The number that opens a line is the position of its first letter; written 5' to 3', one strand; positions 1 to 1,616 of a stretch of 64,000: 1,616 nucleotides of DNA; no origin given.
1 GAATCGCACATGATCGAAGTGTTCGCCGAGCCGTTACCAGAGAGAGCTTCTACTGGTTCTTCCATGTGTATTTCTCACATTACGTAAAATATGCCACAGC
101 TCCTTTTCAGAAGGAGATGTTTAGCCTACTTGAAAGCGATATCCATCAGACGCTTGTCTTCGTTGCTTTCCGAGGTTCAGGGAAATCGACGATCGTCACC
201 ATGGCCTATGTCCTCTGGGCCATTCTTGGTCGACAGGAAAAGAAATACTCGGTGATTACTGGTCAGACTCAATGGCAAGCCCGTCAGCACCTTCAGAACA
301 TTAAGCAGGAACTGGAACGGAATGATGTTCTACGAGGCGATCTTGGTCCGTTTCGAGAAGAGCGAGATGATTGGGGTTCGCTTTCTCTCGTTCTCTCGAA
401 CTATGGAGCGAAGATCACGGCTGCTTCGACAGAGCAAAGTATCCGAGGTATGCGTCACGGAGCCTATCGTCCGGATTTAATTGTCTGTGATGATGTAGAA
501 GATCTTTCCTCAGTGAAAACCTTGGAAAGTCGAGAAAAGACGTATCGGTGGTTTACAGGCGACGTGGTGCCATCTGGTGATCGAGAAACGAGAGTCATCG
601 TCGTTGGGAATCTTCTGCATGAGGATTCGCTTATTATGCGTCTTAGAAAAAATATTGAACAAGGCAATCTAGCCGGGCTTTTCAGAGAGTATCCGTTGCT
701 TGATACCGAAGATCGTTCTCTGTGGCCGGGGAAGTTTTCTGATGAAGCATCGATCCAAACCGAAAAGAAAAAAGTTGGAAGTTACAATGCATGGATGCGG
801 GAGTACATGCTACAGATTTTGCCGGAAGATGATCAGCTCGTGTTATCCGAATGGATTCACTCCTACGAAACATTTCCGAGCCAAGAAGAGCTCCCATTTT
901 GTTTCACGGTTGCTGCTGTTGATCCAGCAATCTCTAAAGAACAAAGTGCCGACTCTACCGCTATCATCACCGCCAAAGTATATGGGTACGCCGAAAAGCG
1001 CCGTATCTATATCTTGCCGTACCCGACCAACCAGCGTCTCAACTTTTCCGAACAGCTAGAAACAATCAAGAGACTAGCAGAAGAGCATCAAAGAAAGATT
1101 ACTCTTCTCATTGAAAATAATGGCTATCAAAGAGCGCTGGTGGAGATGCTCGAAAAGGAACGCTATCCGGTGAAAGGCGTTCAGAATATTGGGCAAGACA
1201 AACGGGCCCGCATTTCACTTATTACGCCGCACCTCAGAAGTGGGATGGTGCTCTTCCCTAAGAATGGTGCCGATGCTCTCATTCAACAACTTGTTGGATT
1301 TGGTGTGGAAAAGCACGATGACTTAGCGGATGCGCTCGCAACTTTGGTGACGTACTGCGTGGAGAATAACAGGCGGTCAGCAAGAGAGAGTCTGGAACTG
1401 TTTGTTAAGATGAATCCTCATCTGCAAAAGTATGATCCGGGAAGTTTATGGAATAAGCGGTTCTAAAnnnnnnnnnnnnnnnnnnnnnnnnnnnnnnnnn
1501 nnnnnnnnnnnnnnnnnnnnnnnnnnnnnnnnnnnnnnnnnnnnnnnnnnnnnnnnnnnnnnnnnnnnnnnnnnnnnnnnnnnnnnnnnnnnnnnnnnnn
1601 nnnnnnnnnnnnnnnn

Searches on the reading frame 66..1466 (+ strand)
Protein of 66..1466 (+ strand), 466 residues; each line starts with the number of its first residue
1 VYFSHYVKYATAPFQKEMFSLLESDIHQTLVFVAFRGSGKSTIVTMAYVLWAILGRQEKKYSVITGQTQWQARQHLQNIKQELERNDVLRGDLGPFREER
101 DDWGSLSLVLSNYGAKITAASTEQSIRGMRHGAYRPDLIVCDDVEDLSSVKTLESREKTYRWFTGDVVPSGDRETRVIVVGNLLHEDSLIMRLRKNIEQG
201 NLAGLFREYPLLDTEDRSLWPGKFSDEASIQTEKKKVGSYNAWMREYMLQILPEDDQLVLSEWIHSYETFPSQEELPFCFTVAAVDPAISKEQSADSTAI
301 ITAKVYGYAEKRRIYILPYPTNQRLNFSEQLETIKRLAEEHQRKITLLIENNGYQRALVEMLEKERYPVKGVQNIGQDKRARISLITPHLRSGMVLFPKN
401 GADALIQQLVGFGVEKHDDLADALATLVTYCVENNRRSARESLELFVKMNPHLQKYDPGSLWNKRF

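Call 3: search_protein_families(library=pfam, proteins=[window:66-1466:+], max_evalue=0.01)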
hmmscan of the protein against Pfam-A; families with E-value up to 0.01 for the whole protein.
window:66-1466:+ (466 aa): 3 families
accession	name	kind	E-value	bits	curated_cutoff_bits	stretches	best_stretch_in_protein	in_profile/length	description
PF17289.8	Terminase_6C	-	7.5e-09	36.2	22.6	1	284-425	2-149/155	Terminase RNaseH-like domain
PF21132.2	MFD_D3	-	0.0055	17.1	21.8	0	339-396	3-60/73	MFD, D3 domain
PF05876.18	GpA_ATPase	-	0.0097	16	25.6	0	9-152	9-153/247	Phage terminase large subunit gpA, ATPase domain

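Call 7: search_protein_families(library=ncbifam, proteins=[window:66-1466:+], max_evalue=0.01)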
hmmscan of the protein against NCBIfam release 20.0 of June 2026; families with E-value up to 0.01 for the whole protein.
window:66-1466:+ (466 aa): 2 families
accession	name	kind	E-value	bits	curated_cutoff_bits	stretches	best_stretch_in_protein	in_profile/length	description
NF033889.1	termin_lrg_T7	equivalog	1.4e-20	73.6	150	1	5-159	12-158/500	phage terminase large subunit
TIGR01630.1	psiM2_ORF9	equivalog_domain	1.3e-14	54.9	41.65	1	304-428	6-137/142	phage terminase large subunit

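Call 8: search_protein_families(library=phrogs, proteins=[window:66-1466:+], max_evalue=0.001)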
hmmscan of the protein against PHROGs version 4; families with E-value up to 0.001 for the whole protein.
window:66-1466:+ (466 aa): 10 families
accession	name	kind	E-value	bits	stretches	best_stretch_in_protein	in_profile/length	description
phrog_38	-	head and packaging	1.3e-84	286.3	1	2-441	280-713/760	terminase large subunit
phrog_5573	-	head and packaging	1.3e-19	71.6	1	216-437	24-240/250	terminase large subunit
phrog_14112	-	unknown function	1e-11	45.8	1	25-167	100-243/247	-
phrog_979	-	head and packaging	5e-11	43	1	275-437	430-605/642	terminase large subunit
phrog_2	-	head and packaging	5.1e-11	43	1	13-437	268-594/807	terminase large subunit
phrog_20726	-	unknown function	4.1e-07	30.8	1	281-435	3-177/199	-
phrog_5989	-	head and packaging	1.2e-05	25.7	1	12-132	143-253/347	terminase large subunit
phrog_28155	-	head and packaging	0.00011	23.1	1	28-175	60-195/260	terminase large subunit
phrog_4758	-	head and packaging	0.00011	22.6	1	25-197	55-221/243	terminase large subunit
phrog_17672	-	head and packaging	0.00037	20.6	1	17-158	56-194/395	terminase large subunit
